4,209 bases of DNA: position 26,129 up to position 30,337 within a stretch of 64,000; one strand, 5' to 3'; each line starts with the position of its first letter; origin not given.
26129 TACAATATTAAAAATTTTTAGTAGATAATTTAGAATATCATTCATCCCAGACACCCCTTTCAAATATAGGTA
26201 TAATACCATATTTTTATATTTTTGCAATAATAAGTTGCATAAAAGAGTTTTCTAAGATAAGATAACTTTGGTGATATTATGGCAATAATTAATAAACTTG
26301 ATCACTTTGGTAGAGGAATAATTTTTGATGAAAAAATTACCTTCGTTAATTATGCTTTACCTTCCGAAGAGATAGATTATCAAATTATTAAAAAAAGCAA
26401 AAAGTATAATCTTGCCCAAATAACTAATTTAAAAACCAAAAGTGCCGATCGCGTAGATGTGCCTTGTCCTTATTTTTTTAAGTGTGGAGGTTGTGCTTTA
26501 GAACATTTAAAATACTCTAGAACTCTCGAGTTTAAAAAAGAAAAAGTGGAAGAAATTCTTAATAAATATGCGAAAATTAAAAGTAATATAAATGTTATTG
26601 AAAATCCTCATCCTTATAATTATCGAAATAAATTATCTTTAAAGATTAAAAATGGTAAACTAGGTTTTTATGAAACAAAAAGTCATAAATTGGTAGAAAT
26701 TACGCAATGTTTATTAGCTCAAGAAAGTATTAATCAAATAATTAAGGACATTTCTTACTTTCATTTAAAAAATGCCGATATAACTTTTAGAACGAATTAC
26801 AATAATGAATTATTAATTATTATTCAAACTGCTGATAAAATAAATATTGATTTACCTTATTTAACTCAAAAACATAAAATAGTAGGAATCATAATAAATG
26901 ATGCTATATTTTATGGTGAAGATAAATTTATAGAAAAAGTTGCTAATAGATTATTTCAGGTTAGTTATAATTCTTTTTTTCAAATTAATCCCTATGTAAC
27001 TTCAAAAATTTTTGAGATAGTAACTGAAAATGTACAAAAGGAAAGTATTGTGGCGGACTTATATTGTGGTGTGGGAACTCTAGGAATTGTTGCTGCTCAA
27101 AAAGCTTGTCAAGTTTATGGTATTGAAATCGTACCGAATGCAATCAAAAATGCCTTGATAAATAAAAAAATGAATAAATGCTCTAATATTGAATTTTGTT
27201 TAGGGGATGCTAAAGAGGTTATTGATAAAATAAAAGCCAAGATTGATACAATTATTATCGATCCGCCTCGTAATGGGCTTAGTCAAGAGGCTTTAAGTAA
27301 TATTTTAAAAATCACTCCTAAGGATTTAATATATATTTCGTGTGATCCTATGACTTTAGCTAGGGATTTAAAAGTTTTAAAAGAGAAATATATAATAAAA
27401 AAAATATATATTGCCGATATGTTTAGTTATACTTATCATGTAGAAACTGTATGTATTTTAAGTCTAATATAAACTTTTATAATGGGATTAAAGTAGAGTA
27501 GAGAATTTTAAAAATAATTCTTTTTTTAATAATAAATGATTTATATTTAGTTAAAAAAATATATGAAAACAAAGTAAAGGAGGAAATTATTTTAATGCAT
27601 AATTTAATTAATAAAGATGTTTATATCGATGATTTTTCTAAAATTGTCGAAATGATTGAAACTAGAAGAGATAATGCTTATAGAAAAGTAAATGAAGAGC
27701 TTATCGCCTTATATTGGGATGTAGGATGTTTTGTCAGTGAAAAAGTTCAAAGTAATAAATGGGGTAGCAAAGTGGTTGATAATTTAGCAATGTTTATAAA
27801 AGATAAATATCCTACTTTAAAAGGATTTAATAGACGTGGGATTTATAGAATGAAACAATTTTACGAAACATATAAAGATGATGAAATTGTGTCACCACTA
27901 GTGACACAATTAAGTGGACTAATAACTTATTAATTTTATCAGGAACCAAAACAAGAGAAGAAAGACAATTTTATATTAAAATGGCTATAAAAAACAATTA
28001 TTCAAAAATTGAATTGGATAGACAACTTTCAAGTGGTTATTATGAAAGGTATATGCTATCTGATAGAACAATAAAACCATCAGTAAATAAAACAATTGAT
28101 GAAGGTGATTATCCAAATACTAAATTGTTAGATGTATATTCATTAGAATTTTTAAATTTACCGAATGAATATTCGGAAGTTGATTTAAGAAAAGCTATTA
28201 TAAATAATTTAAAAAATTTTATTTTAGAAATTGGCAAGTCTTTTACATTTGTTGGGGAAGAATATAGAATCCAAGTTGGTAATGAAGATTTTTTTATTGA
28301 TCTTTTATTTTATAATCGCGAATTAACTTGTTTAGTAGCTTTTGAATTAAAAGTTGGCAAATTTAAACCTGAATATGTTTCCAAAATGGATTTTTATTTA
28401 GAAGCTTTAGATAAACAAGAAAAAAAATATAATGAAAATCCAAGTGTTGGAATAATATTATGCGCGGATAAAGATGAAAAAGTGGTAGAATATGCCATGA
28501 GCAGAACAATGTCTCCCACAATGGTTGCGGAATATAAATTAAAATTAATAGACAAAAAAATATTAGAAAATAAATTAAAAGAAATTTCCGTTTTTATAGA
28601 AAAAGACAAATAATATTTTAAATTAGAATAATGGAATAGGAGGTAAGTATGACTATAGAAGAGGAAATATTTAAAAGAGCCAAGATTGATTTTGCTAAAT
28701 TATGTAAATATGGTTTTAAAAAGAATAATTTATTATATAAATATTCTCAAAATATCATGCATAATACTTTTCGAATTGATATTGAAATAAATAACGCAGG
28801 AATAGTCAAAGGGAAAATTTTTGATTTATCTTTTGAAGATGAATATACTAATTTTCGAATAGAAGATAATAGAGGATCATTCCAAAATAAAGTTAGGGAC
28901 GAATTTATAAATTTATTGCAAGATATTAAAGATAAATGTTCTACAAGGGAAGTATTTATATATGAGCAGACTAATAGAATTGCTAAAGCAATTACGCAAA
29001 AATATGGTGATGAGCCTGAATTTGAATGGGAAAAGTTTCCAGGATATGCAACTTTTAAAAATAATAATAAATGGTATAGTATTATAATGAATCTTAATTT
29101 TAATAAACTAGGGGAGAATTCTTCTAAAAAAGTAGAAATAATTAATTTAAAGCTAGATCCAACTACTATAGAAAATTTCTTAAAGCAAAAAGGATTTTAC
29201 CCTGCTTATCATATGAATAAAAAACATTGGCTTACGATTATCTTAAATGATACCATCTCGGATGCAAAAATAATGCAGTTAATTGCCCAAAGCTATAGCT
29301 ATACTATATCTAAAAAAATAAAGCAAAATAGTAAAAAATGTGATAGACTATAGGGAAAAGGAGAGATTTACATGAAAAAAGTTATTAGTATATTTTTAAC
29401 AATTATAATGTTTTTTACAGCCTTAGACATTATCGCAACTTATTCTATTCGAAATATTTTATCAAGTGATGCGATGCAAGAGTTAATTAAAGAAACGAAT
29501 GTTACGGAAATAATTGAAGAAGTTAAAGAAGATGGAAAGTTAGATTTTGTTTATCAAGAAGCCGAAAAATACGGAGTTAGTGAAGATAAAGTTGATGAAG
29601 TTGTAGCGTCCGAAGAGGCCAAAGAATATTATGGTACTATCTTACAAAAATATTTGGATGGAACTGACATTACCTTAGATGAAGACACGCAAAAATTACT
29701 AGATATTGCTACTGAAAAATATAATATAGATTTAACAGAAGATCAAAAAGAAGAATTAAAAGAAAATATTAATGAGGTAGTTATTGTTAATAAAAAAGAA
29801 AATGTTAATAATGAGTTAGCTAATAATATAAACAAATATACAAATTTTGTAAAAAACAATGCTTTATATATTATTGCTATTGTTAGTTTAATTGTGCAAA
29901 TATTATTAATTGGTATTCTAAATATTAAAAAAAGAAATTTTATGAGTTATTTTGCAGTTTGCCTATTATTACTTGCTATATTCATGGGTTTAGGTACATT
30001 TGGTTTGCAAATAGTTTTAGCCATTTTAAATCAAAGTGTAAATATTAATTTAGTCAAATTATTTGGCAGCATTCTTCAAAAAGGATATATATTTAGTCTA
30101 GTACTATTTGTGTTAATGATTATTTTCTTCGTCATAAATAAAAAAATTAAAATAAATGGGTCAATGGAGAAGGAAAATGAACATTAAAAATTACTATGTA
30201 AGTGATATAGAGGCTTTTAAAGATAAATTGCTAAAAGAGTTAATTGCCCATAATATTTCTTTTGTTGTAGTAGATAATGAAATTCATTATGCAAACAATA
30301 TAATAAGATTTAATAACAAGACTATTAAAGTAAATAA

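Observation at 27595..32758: Decaying accessory island between the RlmCD-like methyltransferase gene and fmt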

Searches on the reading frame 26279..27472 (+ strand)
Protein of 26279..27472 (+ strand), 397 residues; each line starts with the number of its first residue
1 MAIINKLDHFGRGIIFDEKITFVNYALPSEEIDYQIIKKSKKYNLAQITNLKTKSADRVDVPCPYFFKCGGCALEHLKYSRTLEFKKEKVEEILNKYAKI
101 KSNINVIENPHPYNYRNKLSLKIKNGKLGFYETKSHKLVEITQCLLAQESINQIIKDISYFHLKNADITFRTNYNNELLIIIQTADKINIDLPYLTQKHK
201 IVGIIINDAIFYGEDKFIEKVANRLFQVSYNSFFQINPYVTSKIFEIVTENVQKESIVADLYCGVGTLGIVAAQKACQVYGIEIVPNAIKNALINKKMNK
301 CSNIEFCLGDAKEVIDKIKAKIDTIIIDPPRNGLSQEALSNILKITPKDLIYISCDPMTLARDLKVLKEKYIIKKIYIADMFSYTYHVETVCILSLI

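Call 7: search_protein_families(library=pfam, proteins=[window:26279-27472:+], max_evalue=0.1)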
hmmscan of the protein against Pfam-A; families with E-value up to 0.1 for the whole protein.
window:26279-27472:+ (397 aa): 17 families
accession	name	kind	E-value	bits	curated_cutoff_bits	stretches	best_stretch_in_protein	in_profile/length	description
PF05958.17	tRNA_U5-meth_tr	-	2.7e-25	89.6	23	1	79-394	2-354/357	tRNA (Uracil-5-)-methyltransferase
PF13847.12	Methyltransf_31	-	2.1e-13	50.6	27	1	256-362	5-117/145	Methyltransferase domain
PF02475.24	TRM5-TYW2_MTfase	-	6.1e-09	36.5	28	1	248-330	30-113/164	TRM5/TYW2 methyltransferase domain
PF05175.20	MTS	-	2.3e-08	34.3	23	1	253-331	28-108/170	Methyltransferase small domain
PF03602.21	Cons_hypoth95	-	4.4e-08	33.4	24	1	240-358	28-155/182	Conserved hypothetical protein 95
PF09445.16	Methyltransf_15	-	1.3e-06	28.5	22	1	257-335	3-85/165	RNA cap guanine-N2 methyltransferase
PF13649.12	Methyltransf_25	-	9.2e-06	26.7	27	1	258-327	1-70/97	Methyltransferase domain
PF06325.19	PrmA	-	3.2e-05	24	22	1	246-326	153-231/296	Ribosomal protein L11 methyltransferase (PrmA)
PF01555.25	N6_N4_Mtase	-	0.00049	20.6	26.7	1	246-290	173-217/221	DNA methylase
PF11447.13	DUF3201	-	0.0056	16.6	25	0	82-131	23-71/153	Protein of unknown function (DUF3201)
PF08123.19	DOT1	-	0.0088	16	23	1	240-300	30-90/205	Histone methylation protein DOT1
PF08241.18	Methyltransf_11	-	0.0099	16.9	21.2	1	262-314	4-54/95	Methyltransferase domain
PF02390.23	Methyltransf_4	-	0.016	15.1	24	1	255-317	2-66/173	Putative methyltransferase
PF13614.12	AAA_31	-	0.04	14.3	27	1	258-358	59-152/177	AAA domain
PF08242.18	Methyltransf_12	-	0.054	14.7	30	0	262-326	4-70/98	Methyltransferase domain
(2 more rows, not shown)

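Call 11: find_encoding_contigs(protein=window:26279-27472:+, flank=10000, max_places=6)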
Protein window:26279-27472:+ (397 aa): no gene with exactly this product is on record in the collection.

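Call 13: find_related_loci(query=window:26279-27472:+, collection=genome_contigs, flank=10000)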
Query window:26279-27472:+ (397 aa) in genome_contigs; peptide patterns used: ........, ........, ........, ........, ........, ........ (x = any residue, [..] = any of these).
337 stretches matched a pattern; 5 encode a relative of the query (tblastn E <= 1e-3); 5 distinct loci.
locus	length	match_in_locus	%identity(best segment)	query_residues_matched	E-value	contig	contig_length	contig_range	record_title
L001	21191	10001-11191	97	1-397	0e+0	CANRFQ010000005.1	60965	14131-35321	MAG: uncultured Bacilli bacterium isolate Lapin-023__bin43 genome assembly, contig: Lapin-023__NODE_681_length_60965_cov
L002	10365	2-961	95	77-396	0e+0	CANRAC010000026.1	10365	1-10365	MAG: uncultured Bacilli bacterium isolate Lapin-016__bin74 genome assembly, contig: Lapin-016__NODE_5874_length_10365_co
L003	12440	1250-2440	63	1-396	2e-169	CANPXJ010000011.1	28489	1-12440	MAG: uncultured Bacilli bacterium isolate Lapin-003-2__bin5 genome assembly, contig: Lapin-003-2__NODE_1559_length_28489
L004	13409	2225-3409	40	4-396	4e-80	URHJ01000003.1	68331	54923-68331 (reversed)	uncultured Tenericutes bacterium isolate UMGS995 genome assembly, contig: NODE_182_length_68331_cov_5.796195, whole geno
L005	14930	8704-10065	28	11-396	9e-52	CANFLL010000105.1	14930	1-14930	MAG: Chitinophagaceae bacterium isolate Jr-11may16-263 genome assembly, contig: Jr-11may16-C7075, whole genome shotgun s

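Call 47: search_protein_families(library=phrogs, proteins=[L001:14676-15296:+, L001:14281-14535:-], max_evalue=0.01)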
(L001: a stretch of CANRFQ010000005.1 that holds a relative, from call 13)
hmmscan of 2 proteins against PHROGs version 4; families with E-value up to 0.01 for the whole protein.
L001:14676-15296:+ (207 aa): 0 families

L001:14281-14535:- (84 aa): 0 families

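Call 48: search_protein_families(library=ncbifam, proteins=[L001:14281-14535:-], max_evalue=0.01)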
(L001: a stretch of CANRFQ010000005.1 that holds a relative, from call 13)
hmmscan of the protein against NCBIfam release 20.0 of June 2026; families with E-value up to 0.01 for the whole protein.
L001:14281-14535:- (84 aa): 0 families

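Call 62: search_protein_families(library=pfam, proteins=[L003:4953-6158:+, L003:3652-4854:+], max_evalue=0.1)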
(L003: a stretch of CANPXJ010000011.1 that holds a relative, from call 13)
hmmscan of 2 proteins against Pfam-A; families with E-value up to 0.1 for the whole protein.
L003:4953-6158:+ (401 aa): 9 families
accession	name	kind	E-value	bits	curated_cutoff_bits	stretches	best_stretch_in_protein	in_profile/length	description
PF13173.12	AAA_14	-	3.8e-35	121.1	27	1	19-147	3-128/129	AAA domain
PF13635.12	DUF4143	-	1.6e-19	70.7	28.1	1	198-339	2-150/160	Domain of unknown function (DUF4143)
PF01637.24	ATPase_2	-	0.0001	22.6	33.2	1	2-76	2-80/225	ATPase domain predominantly from Archaea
PF24520.1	ARM_KNTC1_1st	-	0.0035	17.6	27.3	0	45-94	62-114/246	KNTC1 first ARM-repeats domain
PF13401.12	AAA_22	-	0.0062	17.3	27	1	19-102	6-80/130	AAA domain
PF06367.22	Drf_FH3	-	0.011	16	27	1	19-97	74-151/193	Diaphanous FH3 Domain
PF00931.28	NB-ARC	-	0.034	13.8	23.5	0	198-253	166-222/248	NB-ARC domain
PF25318.1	WH_GDS1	-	0.078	13.5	27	0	207-260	7-60/95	GDS1 winged helix domain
PF24883.2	NPHP3_N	-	0.081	13.5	24.8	0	12-46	13-50/164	Nephrocystin 3, N-terminal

L003:3652-4854:+ (400 aa): 4 families
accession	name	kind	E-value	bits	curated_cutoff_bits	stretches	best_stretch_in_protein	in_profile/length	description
PF01183.26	Glyco_hydro_25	-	1.5e-31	110.6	27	1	213-390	1-180/180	Glycosyl hydrolases family 25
PF16403.11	Bact_surface_Ig-like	-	1.7e-06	28.4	27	1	116-169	11-64/71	Bacterial surface protein, Ig-like domain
PF15418.12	DUF4625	-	0.026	15.3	27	0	151-175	105-129/131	Domain of unknown function (DUF4625)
PF07523.18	Big_3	-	0.08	13.7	21.2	0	139-168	36-65/68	Bacterial Ig-like domain (group 3)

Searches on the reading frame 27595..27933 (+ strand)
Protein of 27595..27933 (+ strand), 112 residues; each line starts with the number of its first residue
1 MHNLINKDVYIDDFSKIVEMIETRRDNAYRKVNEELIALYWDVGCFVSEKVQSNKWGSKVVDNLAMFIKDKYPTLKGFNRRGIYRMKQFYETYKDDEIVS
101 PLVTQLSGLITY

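Call 7: search_protein_families(library=pfam, proteins=[window:27595-27933:+], max_evalue=0.1)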
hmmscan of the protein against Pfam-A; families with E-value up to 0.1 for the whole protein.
window:27595-27933:+ (112 aa): 1 family
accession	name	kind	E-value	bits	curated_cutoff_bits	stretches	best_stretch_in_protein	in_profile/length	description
PF17761.7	DUF1016_N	-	4.2e-26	92.1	32.8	1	16-107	1-93/137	DUF1016 N-terminal domain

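Call 8: search_protein_families(library=padloc, proteins=[window:27595-27933:+], max_evalue=0.1)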
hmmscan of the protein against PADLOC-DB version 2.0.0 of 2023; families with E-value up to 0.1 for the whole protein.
window:27595-27933:+ (112 aa): 27 families (the best 25 are shown)
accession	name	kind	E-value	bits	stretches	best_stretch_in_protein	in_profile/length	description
PDLC04794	PDC-S02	-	5.7e-38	127.9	1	13-107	4-98/108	-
PDLC04821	PDC-S02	-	3.6e-34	115.8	1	1-108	1-109/133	-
PDLC04795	PDC-S02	-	4.3e-32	109.7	1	4-107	18-121/357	-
PDLC04801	PDC-S02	-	8.1e-30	102.3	1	11-106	12-107/205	-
PDLC04831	PDC-S02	-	1.4e-29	101.7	1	6-107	7-108/346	-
PDLC04826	PDC-S02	-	1.4e-29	101.3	1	5-107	6-108/222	-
PDLC04800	PDC-S02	-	2.1e-28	97.2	1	4-107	5-108/129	-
PDLC04822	PDC-S02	-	3.3e-26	90.6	1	10-107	10-108/294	-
PDLC04811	PDC-S02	-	2.7e-24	83.9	1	7-107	9-109/172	-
PDLC04810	PDC-S02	-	3.1e-20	70.7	1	5-101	6-102/355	-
PDLC04804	PDC-S02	-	5.6e-20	69.9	1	14-106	15-108/203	-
PDLC04827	PDC-S02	-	1.9e-19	68.2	1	3-100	3-102/234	-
PDLC04807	PDC-S02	-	2e-17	61.5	1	10-107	13-112/351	-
PDLC04797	PDC-S02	-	5.9e-15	53.5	1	14-100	9-97/126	-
PDLC04825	PDC-S02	-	3.4e-14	51.2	1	15-107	19-112/193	-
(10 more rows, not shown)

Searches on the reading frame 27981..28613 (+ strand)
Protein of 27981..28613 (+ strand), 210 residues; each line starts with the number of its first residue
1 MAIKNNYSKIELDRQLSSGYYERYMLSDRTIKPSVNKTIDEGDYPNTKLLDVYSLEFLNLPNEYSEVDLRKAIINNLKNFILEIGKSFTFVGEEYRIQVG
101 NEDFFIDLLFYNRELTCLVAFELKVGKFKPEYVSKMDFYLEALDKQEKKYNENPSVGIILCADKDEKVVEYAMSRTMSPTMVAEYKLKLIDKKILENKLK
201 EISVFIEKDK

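Call 7: search_protein_families(library=pfam, proteins=[window:27981-28613:+], max_evalue=0.1)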
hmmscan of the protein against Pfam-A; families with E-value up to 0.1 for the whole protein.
window:27981-28613:+ (210 aa): 3 families
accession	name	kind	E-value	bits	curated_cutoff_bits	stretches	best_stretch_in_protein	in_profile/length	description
PF06250.17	YhcG_C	-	2.4e-53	180.6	32.5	1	50-199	5-156/157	YhcG PDDEXK nuclease domain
PF01939.22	NucS_C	-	0.0015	18.9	24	1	68-159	4-83/124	Endonuclease NucS C-terminal domain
PF13588.12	HSDR_N_2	-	0.05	14.1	25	0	91-131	24-64/110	Type I restriction enzyme R protein N terminus (HSDR_N)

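Call 8: search_protein_families(library=padloc, proteins=[window:27981-28613:+], max_evalue=0.1)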
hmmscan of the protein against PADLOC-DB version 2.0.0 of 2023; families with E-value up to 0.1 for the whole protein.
window:27981-28613:+ (210 aa): 16 families
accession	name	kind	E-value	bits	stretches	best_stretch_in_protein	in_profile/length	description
PDLC04795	PDC-S02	-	1.3e-75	252.9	1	2-204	145-345/357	-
PDLC04803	PDC-S02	-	2.3e-75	251.7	1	2-206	59-261/269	-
PDLC04831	PDC-S02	-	1.5e-66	223.2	1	1-200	131-328/346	-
PDLC04807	PDC-S02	-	6e-65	217.7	1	1-204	134-340/351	-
PDLC04813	PDC-S02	-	1.7e-63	211.6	1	48-204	7-163/175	-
PDLC04810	PDC-S02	-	8e-63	210.8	1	2-203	145-344/355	-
PDLC04822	PDC-S02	-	1.1e-53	180.8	1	2-170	131-293/294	-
PDLC04798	PDC-S02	-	4.6e-26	90.3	1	50-191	52-193/222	-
PDLC04820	PDC-S02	-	9.9e-24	82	1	2-187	148-304/332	-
PDLC01464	PD_DExK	-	8e-23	79.2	1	1-121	21-125/126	"CAS-I,CAS-II,CAS-III,CAS-IV,CAS-V,CAS-VI; associated"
PDLC04827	PDC-S02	-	4e-16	57.3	1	2-101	129-231/234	-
PDLC04817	PDC-S02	-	7.1e-13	46.7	2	136-201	205-269/286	-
PDLC04823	PDC-S02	-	1.5e-09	35.9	2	129-194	99-164/175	-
PDLC04826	PDC-S02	-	1.1e-08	33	1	2-89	132-217/222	-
PDLC04801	PDC-S02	-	5.7e-08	31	2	1-41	131-171/205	-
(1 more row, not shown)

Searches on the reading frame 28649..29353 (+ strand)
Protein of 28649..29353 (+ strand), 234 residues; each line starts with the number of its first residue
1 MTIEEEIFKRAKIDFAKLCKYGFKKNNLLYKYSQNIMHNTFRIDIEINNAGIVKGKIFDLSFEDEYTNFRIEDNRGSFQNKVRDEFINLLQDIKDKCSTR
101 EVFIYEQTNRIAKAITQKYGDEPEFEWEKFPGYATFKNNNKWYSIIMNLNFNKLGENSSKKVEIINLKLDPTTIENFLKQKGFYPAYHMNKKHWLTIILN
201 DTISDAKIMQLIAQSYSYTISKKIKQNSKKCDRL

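Call 7: search_protein_families(library=pfam, proteins=[window:28649-29353:+], max_evalue=0.1)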
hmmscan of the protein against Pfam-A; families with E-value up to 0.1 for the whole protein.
window:28649-29353:+ (234 aa): 1 family
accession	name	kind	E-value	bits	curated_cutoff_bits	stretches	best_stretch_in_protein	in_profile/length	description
PF04237.18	YjbR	-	1e-17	65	30.1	1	117-217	2-87/88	YjbR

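Call 8: search_protein_families(library=padloc, proteins=[window:28649-29353:+], max_evalue=0.1)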
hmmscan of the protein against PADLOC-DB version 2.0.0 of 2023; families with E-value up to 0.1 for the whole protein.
window:28649-29353:+ (234 aa): 0 families

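Call 14: search_protein_families(library=ncbifam, proteins=[window:28649-29353:+], max_evalue=0.01)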
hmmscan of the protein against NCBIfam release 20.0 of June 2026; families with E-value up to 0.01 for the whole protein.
window:28649-29353:+ (234 aa): 1 family
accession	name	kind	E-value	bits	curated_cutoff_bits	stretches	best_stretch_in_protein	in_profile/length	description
NF007603.0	PRK10250.1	equivalog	7e-11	42.4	183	1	126-230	23-118/122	MmcQ/YjbR family DNA-binding protein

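Call 47: search_protein_families(library=phrogs, proteins=[window:28649-29353:+], max_evalue=0.01)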
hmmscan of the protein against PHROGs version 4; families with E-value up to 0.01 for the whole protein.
window:28649-29353:+ (234 aa): 0 families

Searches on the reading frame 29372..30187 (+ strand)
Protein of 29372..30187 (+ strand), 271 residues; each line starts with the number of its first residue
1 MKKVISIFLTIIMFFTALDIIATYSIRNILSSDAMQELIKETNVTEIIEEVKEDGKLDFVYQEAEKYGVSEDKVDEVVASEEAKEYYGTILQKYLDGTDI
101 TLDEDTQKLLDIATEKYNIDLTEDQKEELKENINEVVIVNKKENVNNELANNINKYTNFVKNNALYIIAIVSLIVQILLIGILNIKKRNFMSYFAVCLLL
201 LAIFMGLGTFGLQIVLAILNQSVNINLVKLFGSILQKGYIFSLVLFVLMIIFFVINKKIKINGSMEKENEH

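Call 7: search_protein_families(library=pfam, proteins=[window:29372-30187:+], max_evalue=0.1)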
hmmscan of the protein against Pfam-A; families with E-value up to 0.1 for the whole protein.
window:29372-30187:+ (271 aa): 3 families
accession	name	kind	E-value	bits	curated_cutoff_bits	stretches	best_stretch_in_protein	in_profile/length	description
PF06687.17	SUR7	-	0.0057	16.8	29.6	1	138-219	82-166/201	SUR7/PalI family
PF16953.11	PRORP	-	0.017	15.2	39.1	1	118-177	16-74/242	Protein-only RNase P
PF05396.16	Phage_T7_Capsid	-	0.075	13.8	27.1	0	33-83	11-63/188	Phage T7 capsid assembly protein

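Call 8: search_protein_families(library=padloc, proteins=[window:29372-30187:+], max_evalue=0.1)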
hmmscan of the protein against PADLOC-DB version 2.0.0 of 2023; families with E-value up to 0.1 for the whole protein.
window:29372-30187:+ (271 aa): 0 families

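Call 14: search_protein_families(library=ncbifam, proteins=[window:29372-30187:+], max_evalue=0.01)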
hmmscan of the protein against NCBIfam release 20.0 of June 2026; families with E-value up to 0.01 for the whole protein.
window:29372-30187:+ (271 aa): 0 families

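Call 47: search_protein_families(library=phrogs, proteins=[window:29372-30187:+], max_evalue=0.01)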
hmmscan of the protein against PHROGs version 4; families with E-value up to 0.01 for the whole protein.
window:29372-30187:+ (271 aa): 0 families
